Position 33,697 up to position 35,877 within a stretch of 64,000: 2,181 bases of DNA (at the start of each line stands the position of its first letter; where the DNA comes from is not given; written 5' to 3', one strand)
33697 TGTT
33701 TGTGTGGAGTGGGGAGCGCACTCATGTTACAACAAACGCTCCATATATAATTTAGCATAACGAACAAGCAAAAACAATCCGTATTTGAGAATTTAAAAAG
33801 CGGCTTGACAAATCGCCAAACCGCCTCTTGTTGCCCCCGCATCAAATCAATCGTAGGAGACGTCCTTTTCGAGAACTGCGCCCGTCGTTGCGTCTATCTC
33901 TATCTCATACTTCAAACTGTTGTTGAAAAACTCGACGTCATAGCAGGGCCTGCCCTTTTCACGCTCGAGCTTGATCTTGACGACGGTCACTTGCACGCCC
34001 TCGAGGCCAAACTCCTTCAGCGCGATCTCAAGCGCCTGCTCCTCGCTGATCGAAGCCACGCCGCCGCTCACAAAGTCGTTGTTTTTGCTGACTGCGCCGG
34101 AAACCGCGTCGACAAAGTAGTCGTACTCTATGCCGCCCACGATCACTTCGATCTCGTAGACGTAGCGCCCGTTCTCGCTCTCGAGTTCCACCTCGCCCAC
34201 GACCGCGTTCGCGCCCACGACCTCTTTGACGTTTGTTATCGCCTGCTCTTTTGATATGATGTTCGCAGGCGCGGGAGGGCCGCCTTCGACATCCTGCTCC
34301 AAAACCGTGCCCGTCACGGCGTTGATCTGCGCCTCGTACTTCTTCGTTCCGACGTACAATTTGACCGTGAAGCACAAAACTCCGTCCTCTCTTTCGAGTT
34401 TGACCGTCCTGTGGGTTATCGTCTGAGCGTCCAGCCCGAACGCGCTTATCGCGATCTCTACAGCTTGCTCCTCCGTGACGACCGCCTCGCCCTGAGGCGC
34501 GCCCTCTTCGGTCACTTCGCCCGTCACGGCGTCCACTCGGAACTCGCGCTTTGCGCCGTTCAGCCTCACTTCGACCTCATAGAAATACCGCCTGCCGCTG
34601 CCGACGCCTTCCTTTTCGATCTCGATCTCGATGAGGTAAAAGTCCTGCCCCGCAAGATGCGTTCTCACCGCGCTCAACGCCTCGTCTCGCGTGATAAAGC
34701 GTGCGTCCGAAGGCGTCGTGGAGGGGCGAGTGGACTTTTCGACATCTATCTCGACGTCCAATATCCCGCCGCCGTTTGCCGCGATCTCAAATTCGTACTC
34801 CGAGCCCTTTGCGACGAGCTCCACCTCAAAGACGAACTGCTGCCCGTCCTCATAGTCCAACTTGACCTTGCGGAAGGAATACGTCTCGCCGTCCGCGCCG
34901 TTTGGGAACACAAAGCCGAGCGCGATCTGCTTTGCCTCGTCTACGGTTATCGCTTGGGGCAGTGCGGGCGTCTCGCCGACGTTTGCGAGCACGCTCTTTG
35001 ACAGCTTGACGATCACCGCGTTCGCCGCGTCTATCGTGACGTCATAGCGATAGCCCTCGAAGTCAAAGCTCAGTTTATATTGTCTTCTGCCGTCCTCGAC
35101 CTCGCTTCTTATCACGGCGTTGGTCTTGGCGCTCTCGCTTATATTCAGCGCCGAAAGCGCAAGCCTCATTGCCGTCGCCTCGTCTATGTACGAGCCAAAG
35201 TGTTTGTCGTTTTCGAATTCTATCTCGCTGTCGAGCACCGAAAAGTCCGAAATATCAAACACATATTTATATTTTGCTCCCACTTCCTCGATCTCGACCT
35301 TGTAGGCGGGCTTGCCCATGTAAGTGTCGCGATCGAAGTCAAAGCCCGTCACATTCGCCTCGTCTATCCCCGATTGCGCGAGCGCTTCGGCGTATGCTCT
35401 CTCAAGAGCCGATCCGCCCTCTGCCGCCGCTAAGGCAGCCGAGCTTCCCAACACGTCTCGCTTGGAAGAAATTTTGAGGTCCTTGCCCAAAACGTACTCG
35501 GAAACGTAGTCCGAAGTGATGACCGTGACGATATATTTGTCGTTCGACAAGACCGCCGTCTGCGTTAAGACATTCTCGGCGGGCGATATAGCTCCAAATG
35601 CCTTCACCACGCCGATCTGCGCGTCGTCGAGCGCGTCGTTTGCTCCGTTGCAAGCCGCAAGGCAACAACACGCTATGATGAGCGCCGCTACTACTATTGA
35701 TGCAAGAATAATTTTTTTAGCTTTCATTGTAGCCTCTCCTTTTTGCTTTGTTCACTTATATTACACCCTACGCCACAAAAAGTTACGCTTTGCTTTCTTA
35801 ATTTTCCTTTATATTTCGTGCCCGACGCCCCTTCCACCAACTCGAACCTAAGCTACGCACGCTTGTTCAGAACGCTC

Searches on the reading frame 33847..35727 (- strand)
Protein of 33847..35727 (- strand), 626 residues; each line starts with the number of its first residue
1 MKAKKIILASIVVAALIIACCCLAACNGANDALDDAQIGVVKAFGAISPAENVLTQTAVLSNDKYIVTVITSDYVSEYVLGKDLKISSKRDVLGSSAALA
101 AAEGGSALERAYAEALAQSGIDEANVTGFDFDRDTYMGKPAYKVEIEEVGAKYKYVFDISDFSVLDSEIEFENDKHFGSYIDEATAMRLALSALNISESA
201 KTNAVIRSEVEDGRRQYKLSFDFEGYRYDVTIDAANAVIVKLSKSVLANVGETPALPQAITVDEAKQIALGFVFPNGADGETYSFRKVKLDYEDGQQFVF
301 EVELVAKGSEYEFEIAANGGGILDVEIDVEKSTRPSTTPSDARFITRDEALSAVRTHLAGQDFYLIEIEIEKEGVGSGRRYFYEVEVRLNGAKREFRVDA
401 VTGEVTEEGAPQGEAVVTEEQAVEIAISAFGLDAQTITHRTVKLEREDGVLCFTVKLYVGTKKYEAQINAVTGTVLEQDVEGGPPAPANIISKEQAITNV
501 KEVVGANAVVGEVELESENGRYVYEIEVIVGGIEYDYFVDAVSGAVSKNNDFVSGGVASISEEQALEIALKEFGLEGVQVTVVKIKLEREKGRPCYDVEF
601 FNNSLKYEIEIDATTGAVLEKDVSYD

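Call 9: search_protein_families(library=pfam, proteins=[window:33847-35727:-], max_evalue=0.01)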
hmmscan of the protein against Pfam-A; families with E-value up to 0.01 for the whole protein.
window:33847-35727:- (626 aa): 1 family
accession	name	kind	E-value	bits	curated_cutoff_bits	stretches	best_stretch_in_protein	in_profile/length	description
PF03413.25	PepSY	-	2e-51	172.6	24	5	560-621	2-59/60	Peptidase propeptide and YPEB domain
